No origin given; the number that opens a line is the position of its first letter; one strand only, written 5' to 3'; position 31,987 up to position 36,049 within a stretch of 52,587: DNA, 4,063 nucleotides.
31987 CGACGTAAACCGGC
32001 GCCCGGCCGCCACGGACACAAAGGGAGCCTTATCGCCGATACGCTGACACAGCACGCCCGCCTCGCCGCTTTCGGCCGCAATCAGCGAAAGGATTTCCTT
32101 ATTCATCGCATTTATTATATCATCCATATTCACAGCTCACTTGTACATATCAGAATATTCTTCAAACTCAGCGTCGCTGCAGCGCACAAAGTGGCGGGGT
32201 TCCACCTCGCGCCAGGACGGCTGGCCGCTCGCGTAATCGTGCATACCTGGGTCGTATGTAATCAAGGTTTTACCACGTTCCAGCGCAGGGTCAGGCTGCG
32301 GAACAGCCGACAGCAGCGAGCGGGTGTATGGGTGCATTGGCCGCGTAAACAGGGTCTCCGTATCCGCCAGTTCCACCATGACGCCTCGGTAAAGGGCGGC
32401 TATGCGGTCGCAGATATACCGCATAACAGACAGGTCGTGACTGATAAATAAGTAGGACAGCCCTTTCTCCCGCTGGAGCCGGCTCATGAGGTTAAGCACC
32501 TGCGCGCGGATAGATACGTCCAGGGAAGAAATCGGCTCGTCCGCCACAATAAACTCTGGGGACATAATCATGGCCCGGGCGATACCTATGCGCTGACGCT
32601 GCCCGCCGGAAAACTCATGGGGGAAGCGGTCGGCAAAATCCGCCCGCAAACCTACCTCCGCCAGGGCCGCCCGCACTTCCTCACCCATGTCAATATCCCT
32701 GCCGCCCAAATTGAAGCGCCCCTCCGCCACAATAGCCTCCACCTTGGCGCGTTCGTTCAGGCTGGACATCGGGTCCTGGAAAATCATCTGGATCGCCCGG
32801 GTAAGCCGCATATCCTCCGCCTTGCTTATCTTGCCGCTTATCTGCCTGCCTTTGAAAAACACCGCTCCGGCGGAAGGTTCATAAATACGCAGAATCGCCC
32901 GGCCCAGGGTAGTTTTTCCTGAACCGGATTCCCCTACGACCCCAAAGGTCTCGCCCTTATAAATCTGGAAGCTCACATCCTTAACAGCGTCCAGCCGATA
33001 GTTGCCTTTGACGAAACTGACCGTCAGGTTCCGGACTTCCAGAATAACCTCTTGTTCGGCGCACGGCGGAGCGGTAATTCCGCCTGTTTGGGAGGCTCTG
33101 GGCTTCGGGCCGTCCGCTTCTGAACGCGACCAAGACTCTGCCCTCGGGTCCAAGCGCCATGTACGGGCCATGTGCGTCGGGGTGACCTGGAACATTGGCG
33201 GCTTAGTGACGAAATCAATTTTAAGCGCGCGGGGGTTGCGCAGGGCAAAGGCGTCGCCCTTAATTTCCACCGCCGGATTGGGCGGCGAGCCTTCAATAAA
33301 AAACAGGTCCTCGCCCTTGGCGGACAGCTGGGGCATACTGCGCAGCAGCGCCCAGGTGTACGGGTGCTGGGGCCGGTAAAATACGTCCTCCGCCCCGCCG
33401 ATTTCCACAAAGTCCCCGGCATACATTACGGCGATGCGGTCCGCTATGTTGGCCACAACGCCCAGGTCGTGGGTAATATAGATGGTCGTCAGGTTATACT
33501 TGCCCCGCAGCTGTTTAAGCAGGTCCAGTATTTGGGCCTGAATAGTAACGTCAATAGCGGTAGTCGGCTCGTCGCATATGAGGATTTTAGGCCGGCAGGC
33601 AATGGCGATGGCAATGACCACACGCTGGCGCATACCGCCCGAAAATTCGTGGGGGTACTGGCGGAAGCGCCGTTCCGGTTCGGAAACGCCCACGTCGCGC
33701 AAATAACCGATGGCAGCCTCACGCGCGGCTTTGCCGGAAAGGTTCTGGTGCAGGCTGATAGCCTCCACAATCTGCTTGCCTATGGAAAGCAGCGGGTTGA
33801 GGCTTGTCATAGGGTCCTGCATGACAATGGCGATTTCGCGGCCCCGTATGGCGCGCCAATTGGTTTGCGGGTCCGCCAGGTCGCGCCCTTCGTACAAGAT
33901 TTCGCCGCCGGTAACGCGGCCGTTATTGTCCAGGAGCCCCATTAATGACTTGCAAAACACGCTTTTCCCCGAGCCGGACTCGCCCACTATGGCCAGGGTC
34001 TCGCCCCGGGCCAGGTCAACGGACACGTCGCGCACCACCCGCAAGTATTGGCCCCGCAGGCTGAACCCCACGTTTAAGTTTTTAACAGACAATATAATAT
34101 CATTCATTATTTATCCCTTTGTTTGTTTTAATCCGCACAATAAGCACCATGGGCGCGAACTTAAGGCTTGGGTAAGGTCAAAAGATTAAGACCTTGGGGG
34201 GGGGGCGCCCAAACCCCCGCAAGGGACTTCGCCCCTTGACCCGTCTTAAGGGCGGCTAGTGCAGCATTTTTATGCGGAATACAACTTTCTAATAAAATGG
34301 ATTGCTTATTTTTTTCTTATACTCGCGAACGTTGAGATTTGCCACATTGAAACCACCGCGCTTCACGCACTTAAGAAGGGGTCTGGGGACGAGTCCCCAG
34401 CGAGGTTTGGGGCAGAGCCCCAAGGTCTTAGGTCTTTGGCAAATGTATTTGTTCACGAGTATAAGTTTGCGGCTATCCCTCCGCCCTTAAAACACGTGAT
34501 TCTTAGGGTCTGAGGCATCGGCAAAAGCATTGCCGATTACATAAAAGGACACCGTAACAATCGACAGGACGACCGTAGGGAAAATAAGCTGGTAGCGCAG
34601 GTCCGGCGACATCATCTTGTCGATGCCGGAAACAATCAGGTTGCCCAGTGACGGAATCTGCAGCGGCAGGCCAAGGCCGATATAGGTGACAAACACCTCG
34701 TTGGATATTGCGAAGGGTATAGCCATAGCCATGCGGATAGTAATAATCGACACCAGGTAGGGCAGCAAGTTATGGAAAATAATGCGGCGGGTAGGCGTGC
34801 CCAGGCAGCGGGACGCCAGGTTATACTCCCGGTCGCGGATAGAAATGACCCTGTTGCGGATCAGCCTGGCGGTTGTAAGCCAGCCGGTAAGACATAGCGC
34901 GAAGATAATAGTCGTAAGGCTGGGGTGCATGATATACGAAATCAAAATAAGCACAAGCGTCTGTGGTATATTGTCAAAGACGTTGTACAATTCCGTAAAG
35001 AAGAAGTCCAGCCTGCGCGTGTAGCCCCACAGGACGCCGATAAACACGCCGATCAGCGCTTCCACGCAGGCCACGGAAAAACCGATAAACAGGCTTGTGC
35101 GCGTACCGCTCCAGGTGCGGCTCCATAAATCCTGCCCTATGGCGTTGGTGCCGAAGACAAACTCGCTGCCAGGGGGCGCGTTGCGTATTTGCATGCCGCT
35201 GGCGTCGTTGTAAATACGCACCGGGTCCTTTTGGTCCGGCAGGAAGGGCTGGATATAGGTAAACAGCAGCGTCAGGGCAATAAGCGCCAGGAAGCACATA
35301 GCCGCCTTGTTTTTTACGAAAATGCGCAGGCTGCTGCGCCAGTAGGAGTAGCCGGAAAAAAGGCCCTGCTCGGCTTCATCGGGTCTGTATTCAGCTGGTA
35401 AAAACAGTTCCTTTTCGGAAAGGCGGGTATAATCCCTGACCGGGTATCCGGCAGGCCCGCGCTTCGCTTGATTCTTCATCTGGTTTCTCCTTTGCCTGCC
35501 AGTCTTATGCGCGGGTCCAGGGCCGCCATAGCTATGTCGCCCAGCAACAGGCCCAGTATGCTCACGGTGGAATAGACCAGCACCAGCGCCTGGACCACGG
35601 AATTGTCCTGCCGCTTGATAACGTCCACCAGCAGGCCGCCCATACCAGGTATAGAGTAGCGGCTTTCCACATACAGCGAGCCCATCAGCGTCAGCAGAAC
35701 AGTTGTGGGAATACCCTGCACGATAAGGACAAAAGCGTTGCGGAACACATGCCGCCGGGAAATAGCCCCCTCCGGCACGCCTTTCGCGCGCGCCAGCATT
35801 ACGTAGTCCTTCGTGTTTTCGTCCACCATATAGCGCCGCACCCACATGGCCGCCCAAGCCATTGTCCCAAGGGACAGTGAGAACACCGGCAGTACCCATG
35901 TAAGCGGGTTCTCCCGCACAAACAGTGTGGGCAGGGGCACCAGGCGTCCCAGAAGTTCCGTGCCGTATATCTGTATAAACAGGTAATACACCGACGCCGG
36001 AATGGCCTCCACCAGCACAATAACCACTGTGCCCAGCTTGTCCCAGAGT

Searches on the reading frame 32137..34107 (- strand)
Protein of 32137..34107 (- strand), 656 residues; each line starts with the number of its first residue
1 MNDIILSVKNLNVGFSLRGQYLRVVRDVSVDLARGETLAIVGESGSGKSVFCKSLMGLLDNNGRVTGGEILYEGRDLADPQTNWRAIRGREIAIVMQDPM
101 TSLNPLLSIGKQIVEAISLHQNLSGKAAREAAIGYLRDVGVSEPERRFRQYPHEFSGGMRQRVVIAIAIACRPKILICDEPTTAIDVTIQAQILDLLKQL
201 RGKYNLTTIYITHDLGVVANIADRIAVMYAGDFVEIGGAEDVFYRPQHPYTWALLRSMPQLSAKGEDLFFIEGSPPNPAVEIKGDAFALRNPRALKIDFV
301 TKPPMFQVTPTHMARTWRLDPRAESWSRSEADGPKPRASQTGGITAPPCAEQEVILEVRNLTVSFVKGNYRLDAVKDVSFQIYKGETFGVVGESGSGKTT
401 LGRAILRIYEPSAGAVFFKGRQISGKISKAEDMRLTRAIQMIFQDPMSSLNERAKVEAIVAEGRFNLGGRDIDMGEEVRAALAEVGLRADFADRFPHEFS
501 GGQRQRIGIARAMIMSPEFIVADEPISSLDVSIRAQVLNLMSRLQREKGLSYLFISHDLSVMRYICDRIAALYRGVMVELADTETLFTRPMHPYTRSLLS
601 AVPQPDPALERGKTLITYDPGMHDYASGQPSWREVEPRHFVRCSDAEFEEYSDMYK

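Call 41: search_protein_families(library=pfam, proteins=[window:32137-34107:-], max_evalue=0.00001)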
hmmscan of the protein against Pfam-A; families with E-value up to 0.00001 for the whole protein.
window:32137-34107:- (656 aa): 7 families
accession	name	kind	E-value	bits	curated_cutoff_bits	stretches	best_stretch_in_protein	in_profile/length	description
PF00005.33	ABC_tran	-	3.9e-62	209.3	25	2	26-183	2-137/137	ABC transporter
PF08352.17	oligo_HPY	-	6.2e-22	78.2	27.1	2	234-294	1-61/65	Oligopeptide/dipeptide transporter, C-terminal region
PF13304.12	AAA_21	-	3.6e-12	47.4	27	0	145-218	228-303/304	AAA domain, putative AbiEii toxin, Type IV TA system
PF13401.12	AAA_22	-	3.5e-08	34.2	27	0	38-74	8-33/130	AAA domain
PF13191.12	AAA_16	-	5.4e-08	34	32.6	0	390-425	29-63/167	AAA ATPase domain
PF02463.25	SMC_N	-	6e-08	32.8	40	0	388-564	27-204/220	RecF/RecN/SMC N terminal domain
PF13555.12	AAA_29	-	7.9e-07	29.2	27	0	29-62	16-49/61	P-loop containing region of AAA domain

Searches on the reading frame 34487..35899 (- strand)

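Call 41: search_protein_families(library=pfam, proteins=[window:34487-35899:-], max_evalue=0.00001)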
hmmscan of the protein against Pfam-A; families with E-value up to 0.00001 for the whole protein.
window:34487-35899:- (470 aa): 2 families
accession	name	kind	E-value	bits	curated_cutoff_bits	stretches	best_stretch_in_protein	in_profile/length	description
PF00528.27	BPD_transp_1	-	2.5e-20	73.4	26.4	1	284-466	1-181/184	Binding-protein-dependent transport system inner membrane component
PF12911.12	OppC_N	-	2.2e-08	34.3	23.9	1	185-243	1-53/53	N-terminal TM domain of oligopeptide transport permease C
